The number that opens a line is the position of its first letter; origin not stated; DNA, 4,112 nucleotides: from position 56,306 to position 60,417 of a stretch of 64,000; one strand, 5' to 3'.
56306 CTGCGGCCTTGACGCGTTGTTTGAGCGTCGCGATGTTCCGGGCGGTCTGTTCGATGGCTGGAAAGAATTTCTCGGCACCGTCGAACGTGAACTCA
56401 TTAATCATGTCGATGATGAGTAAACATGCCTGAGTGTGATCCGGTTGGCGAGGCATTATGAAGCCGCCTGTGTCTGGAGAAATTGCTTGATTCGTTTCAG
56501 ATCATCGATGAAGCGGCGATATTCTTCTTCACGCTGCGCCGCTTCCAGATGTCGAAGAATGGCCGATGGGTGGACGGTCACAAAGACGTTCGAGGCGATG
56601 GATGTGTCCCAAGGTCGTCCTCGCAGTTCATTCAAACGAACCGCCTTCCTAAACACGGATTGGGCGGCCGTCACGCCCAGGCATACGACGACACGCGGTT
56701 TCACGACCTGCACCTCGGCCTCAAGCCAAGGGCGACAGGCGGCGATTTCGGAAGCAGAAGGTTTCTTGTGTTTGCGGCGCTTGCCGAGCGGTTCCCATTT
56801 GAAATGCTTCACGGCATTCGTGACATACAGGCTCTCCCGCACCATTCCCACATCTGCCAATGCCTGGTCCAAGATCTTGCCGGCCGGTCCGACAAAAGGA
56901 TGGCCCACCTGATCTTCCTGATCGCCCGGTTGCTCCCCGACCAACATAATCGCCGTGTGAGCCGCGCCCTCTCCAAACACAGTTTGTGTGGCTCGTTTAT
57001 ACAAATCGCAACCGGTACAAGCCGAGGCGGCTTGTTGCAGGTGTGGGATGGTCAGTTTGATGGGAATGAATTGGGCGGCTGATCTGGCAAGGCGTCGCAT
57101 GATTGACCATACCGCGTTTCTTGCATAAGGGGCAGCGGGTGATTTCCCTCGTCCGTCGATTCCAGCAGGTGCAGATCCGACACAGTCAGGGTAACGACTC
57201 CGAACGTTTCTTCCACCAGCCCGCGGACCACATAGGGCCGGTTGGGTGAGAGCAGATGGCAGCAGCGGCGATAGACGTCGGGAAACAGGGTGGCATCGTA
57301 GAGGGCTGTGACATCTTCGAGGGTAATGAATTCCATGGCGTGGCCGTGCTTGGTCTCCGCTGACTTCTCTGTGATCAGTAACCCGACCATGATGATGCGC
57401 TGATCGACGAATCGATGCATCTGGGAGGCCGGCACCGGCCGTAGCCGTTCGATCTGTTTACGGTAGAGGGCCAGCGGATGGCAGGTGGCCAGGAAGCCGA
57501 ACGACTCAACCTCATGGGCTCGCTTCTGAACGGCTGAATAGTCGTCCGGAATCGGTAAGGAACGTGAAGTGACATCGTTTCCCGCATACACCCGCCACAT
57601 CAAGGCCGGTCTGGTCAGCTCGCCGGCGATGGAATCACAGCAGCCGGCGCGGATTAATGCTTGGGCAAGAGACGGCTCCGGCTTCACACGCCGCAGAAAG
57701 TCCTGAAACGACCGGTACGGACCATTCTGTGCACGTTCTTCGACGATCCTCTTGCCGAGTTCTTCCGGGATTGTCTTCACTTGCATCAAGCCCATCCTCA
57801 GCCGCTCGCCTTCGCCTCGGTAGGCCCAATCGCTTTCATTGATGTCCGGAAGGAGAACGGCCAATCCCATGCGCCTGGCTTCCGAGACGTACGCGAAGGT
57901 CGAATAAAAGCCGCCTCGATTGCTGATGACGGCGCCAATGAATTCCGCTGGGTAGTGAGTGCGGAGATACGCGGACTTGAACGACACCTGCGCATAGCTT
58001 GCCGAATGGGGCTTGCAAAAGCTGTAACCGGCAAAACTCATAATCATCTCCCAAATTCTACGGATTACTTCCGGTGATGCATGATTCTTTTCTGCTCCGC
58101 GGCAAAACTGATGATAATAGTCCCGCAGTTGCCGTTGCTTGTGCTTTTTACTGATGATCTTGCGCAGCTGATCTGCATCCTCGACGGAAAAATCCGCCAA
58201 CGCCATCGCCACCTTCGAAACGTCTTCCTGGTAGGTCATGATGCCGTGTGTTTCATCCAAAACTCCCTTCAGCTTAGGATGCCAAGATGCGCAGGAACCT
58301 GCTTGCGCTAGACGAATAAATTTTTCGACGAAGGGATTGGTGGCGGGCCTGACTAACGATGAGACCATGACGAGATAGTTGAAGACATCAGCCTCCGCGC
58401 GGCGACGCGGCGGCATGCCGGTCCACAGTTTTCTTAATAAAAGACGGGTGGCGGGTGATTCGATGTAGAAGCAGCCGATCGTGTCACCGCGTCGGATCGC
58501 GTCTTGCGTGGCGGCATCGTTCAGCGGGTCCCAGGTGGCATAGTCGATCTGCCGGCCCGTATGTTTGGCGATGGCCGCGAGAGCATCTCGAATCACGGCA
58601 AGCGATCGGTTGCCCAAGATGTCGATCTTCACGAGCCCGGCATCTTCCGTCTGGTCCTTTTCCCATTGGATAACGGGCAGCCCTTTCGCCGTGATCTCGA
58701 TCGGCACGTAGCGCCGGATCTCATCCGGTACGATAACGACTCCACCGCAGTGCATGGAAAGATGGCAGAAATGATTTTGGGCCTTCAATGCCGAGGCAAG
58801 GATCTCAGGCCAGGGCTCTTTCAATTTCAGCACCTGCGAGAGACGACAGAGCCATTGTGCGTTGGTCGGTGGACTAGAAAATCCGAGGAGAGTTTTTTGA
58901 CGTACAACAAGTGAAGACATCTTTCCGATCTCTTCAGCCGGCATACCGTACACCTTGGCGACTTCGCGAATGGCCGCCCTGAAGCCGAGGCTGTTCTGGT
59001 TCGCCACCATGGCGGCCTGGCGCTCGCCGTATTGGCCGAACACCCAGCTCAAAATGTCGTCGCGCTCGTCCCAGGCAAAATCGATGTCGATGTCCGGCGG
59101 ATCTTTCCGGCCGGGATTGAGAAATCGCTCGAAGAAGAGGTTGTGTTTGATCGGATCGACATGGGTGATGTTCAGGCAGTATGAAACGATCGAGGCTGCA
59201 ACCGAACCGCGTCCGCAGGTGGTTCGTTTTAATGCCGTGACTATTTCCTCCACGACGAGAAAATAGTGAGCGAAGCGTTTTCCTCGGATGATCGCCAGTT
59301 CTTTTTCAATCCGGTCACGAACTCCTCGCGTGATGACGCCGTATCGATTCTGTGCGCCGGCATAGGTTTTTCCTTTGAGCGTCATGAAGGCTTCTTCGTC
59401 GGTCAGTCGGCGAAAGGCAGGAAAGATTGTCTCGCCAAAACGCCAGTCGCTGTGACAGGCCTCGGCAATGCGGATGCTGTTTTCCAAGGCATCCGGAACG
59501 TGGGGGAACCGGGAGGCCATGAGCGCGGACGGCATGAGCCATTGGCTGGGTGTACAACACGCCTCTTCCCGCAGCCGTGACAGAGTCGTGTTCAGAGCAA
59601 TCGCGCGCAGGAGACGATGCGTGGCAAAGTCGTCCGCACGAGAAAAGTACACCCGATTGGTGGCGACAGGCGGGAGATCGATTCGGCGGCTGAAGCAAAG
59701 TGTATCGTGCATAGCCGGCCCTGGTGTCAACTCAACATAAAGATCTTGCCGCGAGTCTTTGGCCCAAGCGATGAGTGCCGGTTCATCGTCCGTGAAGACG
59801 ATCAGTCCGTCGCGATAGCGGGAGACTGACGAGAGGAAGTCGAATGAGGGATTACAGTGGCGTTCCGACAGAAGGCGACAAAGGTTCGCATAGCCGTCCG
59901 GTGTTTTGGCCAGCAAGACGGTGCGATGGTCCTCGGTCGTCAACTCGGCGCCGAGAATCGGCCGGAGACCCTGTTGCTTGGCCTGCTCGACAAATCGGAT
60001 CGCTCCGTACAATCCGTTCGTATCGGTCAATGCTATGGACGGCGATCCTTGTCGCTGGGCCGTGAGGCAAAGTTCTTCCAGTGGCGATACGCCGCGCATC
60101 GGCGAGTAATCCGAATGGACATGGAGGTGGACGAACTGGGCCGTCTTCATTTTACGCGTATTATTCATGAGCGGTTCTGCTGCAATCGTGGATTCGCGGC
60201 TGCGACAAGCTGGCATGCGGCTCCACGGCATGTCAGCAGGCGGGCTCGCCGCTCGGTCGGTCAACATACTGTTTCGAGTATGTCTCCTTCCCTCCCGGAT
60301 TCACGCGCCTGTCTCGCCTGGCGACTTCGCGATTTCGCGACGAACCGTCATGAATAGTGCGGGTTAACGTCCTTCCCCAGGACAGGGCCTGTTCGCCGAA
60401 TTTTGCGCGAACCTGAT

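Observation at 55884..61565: imuB-dnaE2-udgX-isochorismatase: an ImuA-less mutasome wired to a uracil-trapping protein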

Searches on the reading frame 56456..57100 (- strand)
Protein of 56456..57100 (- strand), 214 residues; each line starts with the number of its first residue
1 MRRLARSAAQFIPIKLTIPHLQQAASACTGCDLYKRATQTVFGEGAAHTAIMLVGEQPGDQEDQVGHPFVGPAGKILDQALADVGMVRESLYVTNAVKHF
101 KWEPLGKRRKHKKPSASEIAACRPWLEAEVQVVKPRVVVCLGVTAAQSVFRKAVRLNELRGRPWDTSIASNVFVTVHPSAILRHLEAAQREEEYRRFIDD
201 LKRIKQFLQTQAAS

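Call 3: search_protein_families(library=pfam, proteins=[window:56456-57100:-], max_evalue=0.01)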
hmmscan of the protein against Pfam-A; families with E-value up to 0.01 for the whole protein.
window:56456-57100:- (214 aa): 1 family
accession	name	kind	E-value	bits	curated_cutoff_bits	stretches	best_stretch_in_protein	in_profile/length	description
PF03167.25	UDG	-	1.3e-36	126.2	24.3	1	42-202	1-141/141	Uracil DNA glycosylase superfamily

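Call 4: search_protein_families(library=ncbifam, proteins=[window:56456-57100:-], max_evalue=0.01)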
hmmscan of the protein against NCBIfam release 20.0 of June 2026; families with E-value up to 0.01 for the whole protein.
window:56456-57100:- (214 aa): 3 families
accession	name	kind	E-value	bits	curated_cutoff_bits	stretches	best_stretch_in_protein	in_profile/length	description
TIGR03914.1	UDG_fam_dom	hypoth_equivalog_domain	7.8e-81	271.1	189.95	1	15-204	42-231/231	UdgX family uracil-DNA binding protein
TIGR00758.1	UDG_fam4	subfamily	4.9e-48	163.1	125.3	1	28-209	1-172/173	uracil-DNA glycosylase, family 4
NF040953.1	Arch_udg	equivalog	3.1e-41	140.9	250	1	21-189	4-173/184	type-4 uracil-DNA glycosylase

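Call 47: search_dna_similar(query=window:56456-57100:-, collection=plasmids, mode=protein, max_rows=25, max_evalue=1e-20)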
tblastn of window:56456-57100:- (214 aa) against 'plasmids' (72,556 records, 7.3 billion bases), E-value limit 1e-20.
Records with a match: 427; places in all: 444; records where one place covers at least 80% of the query: 379.
Best place of each record, by identity: <60% 427.
By first word of the organism name: Rhizobium 133; Sinorhizobium 79; Phaeobacter 58; Azospirillum 23; Paracoccus 19; Agrobacterium 15; Ensifer 10; Caballeronia 10; Leisingera 10; Mycetohabitans 9; and 27 more.
By predicted mobility (MOB-suite, as given by PLSDB): non-mobilizable 282; mobilizable 108; conjugative 37.
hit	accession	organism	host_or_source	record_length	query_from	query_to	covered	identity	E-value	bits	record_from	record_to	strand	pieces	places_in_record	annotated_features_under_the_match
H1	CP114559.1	Candidatus Manganitrophus sp.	activated carbon metagenome,metagenomic ...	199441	7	202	92%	54.1%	2e-66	227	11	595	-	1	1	none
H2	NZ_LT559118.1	Nonomuraea gerenzanensis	-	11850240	7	202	92%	54.0%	3e-58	204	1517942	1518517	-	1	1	none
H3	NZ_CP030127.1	Indioceanicola profundi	sediment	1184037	7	213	97%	50.2%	2e-61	213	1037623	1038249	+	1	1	none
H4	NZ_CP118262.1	Agrobacterium vitis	Grape,cell culture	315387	21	208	88%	52.7%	6e-57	200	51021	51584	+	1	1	UdgX family uracil-DNA binding protein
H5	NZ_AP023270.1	Agrobacterium vitis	Vitis vinifera,grapevine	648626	17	208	90%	51.6%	2e-59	207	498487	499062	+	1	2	UdgX family uracil-DNA binding protein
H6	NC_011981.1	Allorhizobium ampelinum S4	Vitis vinifera cv. 'Izsaki Sarfeher'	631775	17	208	90%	51.6%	8e-59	206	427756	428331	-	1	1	UdgX family uracil-DNA binding protein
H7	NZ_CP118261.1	Agrobacterium vitis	Grape,cell culture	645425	17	208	90%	51.6%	1e-58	205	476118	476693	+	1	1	UdgX family uracil-DNA binding protein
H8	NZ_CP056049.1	Agrobacterium vitis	Vitis vinifera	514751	17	204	88%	52.1%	6e-59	206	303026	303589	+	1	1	UdgX family uracil-DNA binding protein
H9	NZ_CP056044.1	Agrobacterium vitis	Vitis vinifera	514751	17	204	88%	52.1%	6e-59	206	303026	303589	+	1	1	UdgX family uracil-DNA binding protein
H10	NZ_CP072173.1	Rhizobium sp. AB2/73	Phyla canescens,cell culture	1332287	17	209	90%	50.8%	3e-57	201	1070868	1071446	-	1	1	record has no annotation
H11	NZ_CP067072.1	Rhizobium sp. AB2/73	Phyla canescens,cell culture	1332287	17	209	90%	50.8%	3e-57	201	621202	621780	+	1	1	record has no annotation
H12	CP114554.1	Candidatus Manganitrophus sp.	activated carbon metagenome,metagenomic ...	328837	11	196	87%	52.2%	3e-57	201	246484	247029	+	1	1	none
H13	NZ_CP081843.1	Agrobacterium vitis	Vitis,Cell culture,South Africa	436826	17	208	90%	50.5%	3e-57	201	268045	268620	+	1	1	UdgX family uracil-DNA binding protein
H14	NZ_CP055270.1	Agrobacterium vitis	Vitis vinifera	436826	17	208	90%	50.5%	3e-57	201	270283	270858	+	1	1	UdgX family uracil-DNA binding protein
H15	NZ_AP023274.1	Agrobacterium vitis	Vitis vinifera,grapevine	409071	17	208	90%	50.5%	4e-57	201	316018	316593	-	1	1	UdgX family uracil-DNA binding protein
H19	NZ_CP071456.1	Rhizobium lentis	lentil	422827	21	207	87%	51.3%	4e-55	195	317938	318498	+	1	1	UdgX family uracil-DNA binding protein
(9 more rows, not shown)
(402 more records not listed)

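Call 48: get_annotated_region(hit=H5, flank=8000)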
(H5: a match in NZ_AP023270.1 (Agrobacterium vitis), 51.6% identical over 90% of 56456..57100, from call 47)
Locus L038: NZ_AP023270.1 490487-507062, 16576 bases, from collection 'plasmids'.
description: Agrobacterium vitis strain VAR03-1 plasmid pRvVAR031a, complete sequence
organism: Agrobacterium vitis (NCBI taxid 373)
taxonomy: Bacteria; Pseudomonadota; Alphaproteobacteria; Hyphomicrobiales; Rhizobiaceae; Agrobacterium; Agrobacterium vitis
host: -; source: Vitis vinifera,grapevine; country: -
typing (MOB-suite, as given by PLSDB): non-mobilizable; replicon rep_cluster_287
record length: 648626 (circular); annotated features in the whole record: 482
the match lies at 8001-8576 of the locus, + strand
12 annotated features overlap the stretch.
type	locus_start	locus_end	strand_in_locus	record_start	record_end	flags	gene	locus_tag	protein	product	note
CDS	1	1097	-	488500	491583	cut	-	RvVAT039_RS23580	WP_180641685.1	efflux RND transporter permease subunit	-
CDS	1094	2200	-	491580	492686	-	-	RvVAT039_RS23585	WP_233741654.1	efflux RND transporter periplasmic adaptor subunit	GO:0006810 - transport [Evidence IEA]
CDS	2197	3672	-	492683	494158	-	-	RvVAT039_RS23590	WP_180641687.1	efflux transporter outer membrane subunit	GO:0006810 - transport [Evidence IEA]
CDS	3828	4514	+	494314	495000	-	-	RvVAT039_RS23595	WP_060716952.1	response regulator transcription factor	GO:0000160 - phosphorelay signal transduction system [Evidence IEA]; GO:0006355 - regulation of DNA-templated ...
CDS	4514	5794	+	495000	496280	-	-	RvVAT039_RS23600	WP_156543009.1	ATP-binding protein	-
CDS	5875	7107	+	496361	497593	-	-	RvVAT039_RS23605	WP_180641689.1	putative DNA modification/repair radical SAM protein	-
CDS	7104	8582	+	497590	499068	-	-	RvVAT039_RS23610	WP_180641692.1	UdgX family uracil-DNA binding protein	-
CDS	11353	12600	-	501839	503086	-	-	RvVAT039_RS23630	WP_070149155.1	argininosuccinate synthase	GO:0006526 - arginine biosynthetic process [Evidence IEA]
CDS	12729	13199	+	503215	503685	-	-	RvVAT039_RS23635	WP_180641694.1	Lrp/AsnC family transcriptional regulator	-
CDS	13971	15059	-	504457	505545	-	-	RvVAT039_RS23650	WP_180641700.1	medium chain dehydrogenase/reductase family protein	-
CDS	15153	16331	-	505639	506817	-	-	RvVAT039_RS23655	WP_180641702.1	MFS transporter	GO:0055085 - transmembrane transport [Evidence IEA]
CDS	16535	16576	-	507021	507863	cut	-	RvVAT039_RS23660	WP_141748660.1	sugar phosphate isomerase/epimerase family protein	-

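Call 49: get_annotated_region(hit=H19, flank=8000)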
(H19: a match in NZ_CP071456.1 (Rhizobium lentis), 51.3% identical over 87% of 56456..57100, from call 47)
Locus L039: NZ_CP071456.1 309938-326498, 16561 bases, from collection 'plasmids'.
description: Rhizobium lentis strain BLR27 plasmid p2, complete sequence
organism: Rhizobium lentis (NCBI taxid 1138194)
taxonomy: Bacteria; Pseudomonadota; Alphaproteobacteria; Hyphomicrobiales; Rhizobiaceae; Rhizobium; Rhizobium lentis
host: -; source: lentil; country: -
typing (MOB-suite, as given by PLSDB): non-mobilizable
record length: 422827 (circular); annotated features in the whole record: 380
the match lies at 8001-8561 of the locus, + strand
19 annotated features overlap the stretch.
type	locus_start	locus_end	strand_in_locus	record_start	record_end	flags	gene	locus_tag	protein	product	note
CDS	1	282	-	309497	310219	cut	-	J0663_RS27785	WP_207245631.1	FadR/GntR family transcriptional regulator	-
CDS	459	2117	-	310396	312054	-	-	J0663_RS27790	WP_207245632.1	iron ABC transporter permease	GO:0006826 - iron ion transport [Evidence IEA]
CDS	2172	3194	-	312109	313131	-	-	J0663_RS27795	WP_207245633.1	Fe(3+) ABC transporter substrate-binding protein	-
CDS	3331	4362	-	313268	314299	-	-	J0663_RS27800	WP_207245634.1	ABC transporter ATP-binding protein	-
CDS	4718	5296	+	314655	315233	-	-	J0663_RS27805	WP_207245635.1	hypothetical protein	-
CDS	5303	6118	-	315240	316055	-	-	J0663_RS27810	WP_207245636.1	endonuclease/exonuclease/phosphatase family protein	-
CDS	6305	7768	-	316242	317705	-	-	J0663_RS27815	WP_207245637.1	phosphatidylserine/phosphatidylglycerophosphate/ cardiolipin synthase family protein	-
CDS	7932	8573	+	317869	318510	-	-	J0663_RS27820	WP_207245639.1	UdgX family uracil-DNA binding protein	-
CDS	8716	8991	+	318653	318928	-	-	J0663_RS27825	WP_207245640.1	DUF2934 domain-containing protein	-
CDS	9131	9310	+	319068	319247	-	-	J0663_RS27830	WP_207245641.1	hypothetical protein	-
CDS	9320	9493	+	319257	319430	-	-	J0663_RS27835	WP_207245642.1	hypothetical protein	-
CDS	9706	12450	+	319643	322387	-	-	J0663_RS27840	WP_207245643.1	response regulator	GO:0000160 - phosphorelay signal transduction system [Evidence IEA]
CDS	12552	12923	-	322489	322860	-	-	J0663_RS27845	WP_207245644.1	hypothetical protein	-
CDS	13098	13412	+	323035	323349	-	-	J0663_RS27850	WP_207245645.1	plasmid stabilization protein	-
CDS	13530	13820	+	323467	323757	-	-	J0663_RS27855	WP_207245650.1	DUF3175 domain-containing protein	-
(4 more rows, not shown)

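Call 56: search_solved_structures(query=window:56456-57100:-, show_alignments=1, max_evalue=1e-10)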
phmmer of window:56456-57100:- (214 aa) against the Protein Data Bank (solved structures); distinct sequences matched with E-value up to 1e-10: 29.
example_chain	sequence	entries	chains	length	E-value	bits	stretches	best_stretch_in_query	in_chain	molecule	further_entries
6iod_A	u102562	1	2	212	2.9e-52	180.6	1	8-202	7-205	Phage SPO1 DNA polymerase-related protein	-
6ajo_A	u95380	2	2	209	3.3e-52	180.4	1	8-202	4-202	Uracil DNA glycosylase superfamily protein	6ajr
6ail_A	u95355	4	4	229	3.5e-52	180.3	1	7-202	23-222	Uracil DNA glycosylase X | Uracil DNA glycosylase superfamily protein | Phage SPO1 DNA polymerase-related protein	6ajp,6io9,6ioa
8iie_A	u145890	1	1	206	4e-52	180.1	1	8-202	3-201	Type-4 uracil-DNA glycosylase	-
6ajq_A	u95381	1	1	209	8.6e-52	179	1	8-202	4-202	Uracil DNA glycosylase superfamily protein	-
6l5a_A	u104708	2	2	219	2.5e-51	177.5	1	8-204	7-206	Uracil DNA glycosylase superfamily protein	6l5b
6l6s_A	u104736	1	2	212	3.8e-51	177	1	8-202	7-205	Phage SPO1 DNA polymerase-related protein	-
6ioc_A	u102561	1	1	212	3.8e-51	177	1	8-202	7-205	Phage SPO1 DNA polymerase-related protein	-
8iio_A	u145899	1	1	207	4.4e-51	176.7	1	8-202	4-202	Type-4 uracil-DNA glycosylase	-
8iip_A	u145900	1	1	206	5.2e-51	176.5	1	8-202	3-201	Type-4 uracil-DNA glycosylase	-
8iim_A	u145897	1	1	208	5.6e-51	176.4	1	8-202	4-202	Type-4 uracil-DNA glycosylase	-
6ajs_A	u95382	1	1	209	5.8e-51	176.3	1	8-202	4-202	Uracil DNA glycosylase superfamily protein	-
8iin_A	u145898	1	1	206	6.8e-51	176.1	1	8-202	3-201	Type-4 uracil-DNA glycosylase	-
6iob_A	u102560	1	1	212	7.1e-51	176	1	8-202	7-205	Phage SPO1 DNA polymerase-related protein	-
8iij_A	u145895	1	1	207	9.6e-51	175.6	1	8-202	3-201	Type-4 uracil-DNA glycosylase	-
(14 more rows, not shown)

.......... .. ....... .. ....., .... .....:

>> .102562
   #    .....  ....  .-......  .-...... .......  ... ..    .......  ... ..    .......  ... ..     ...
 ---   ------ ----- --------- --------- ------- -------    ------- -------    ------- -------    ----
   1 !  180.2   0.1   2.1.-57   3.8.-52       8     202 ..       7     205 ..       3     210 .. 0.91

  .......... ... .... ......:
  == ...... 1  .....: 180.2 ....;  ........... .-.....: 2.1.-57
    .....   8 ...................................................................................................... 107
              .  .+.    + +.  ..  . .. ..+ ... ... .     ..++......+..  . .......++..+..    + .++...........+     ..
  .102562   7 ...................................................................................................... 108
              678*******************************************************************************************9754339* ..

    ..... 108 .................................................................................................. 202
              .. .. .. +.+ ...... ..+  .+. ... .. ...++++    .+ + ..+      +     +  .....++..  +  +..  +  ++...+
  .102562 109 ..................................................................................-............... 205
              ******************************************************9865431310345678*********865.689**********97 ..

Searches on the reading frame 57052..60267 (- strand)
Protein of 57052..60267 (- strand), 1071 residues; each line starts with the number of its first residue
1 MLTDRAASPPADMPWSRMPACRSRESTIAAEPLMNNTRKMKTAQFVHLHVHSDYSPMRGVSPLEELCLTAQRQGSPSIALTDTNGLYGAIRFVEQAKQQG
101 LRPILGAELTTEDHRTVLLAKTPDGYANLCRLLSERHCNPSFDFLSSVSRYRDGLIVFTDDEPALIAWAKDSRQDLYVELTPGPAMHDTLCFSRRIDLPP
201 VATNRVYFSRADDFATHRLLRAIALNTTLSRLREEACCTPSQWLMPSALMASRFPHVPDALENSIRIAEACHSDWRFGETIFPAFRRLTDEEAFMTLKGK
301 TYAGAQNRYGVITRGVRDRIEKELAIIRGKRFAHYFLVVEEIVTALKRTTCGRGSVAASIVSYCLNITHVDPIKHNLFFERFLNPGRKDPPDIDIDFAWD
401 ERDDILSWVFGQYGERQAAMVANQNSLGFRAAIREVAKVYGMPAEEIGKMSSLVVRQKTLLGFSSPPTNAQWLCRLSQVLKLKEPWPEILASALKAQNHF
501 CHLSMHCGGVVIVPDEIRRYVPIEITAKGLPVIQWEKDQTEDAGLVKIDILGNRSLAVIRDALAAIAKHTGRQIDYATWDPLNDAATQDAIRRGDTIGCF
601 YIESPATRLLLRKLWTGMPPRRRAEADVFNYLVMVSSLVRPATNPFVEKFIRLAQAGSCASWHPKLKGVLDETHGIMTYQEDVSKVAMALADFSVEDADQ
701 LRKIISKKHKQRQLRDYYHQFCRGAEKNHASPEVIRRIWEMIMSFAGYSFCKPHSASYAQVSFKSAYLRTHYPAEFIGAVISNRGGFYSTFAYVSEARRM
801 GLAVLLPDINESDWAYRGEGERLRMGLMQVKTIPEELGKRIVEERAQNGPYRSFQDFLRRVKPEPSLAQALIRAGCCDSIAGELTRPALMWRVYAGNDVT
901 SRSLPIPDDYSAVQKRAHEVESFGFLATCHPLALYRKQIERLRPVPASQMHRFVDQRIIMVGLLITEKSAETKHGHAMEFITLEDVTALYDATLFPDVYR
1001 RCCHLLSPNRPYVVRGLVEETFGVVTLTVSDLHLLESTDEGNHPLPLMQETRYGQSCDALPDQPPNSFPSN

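Call 3: search_protein_families(library=pfam, proteins=[window:57052-60267:-], max_evalue=0.01)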
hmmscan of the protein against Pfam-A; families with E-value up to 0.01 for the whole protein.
window:57052-60267:- (1071 aa): 6 families
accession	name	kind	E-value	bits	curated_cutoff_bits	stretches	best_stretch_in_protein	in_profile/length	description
PF07733.18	DNA_pol3_alpha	-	9.3e-67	225.8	23.9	1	297-552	3-260/260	Bacterial DNA polymerase III alpha NTPase domain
PF17657.6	DNA_pol3_finger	-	6.8e-29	100.8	22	1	556-728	2-165/166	Bacterial DNA polymerase III alpha subunit finger domain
PF02811.25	PHP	-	5.4e-25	89.1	26.4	1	47-159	1-122/164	PHP domain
PF14579.12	HHH_6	-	6.2e-22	78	25.6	1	801-881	1-84/90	Helix-hairpin-helix motif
PF01336.31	tRNA_anti-codon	-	0.00011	22.5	27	1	969-1035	11-75/75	OB-fold nucleic acid binding domain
PF12836.13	HHH_3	-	0.00044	20.7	27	1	827-858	16-47/65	Helix-hairpin-helix motif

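Call 4: search_protein_families(library=ncbifam, proteins=[window:57052-60267:-], max_evalue=0.01)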
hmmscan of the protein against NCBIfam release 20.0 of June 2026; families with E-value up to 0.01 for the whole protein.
window:57052-60267:- (1071 aa): 15 families
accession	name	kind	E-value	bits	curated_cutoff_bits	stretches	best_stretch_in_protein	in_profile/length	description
NF004226.0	PRK05673.1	equivalog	3.2e-197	657.8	1002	2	41-882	2-886/1146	DNA polymerase III subunit alpha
TIGR00594.1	polc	superfamily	1.2e-178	596.3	434.35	2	45-881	1-882/1022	DNA polymerase III subunit alpha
NF005298.0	PRK06826.1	equivalog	1.6e-172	575.9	1260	3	190-882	192-884/1151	DNA polymerase III subunit alpha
NF004225.0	PRK05672.1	subfamily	1.8e-172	575.9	939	2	192-1037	188-1034/1047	error-prone DNA polymerase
NF005377.0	PRK06920.1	equivalog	5.6e-147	491.3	1806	2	191-1040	178-1028/1108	DNA polymerase III subunit alpha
NF005582.0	PRK07279.1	equivalog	4.7e-129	432.1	1279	1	45-1031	2-960/1033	DNA polymerase III subunit alpha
NF005516.0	PRK07135.1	equivalog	6.2e-125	418.5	1084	2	261-862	196-791/974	DNA polymerase III DnaE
NF005617.0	PRK07374.1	equivalog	1.2e-124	417.5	1653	3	194-890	197-903/1170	DNA polymerase III subunit alpha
NF004550.0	PRK05898.1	equivalog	1.2e-107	361.4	1182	1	45-880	2-809/971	DNA polymerase III subunit alpha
NF007079.0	PRK09532.1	equivalog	3.2e-74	250.6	1525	2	259-751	265-777/876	DNA polymerase III subunit alpha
NF005616.0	PRK07373.1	equivalog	2.4e-35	121.9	646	2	746-881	34-173/449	DNA polymerase III subunit alpha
NF001688.0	PRK00448.1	equivalog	1.1e-23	82.9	873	2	35-116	328-409/1445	PolC-type DNA polymerase III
TIGR01405.1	polC_Gram_pos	equivalog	5.1e-19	67.5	1043.45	2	38-117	97-176/1211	DNA polymerase III subunit alpha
NF041577.1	nside_bi_sphtase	equivalog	0.00094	18.4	400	1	46-112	4-68/276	3',5'-nucleoside bisphosphate phosphatase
NF005928.0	PRK07945.1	equivalog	0.0015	17.9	250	1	29-83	83-135/337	PHP domain-containing protein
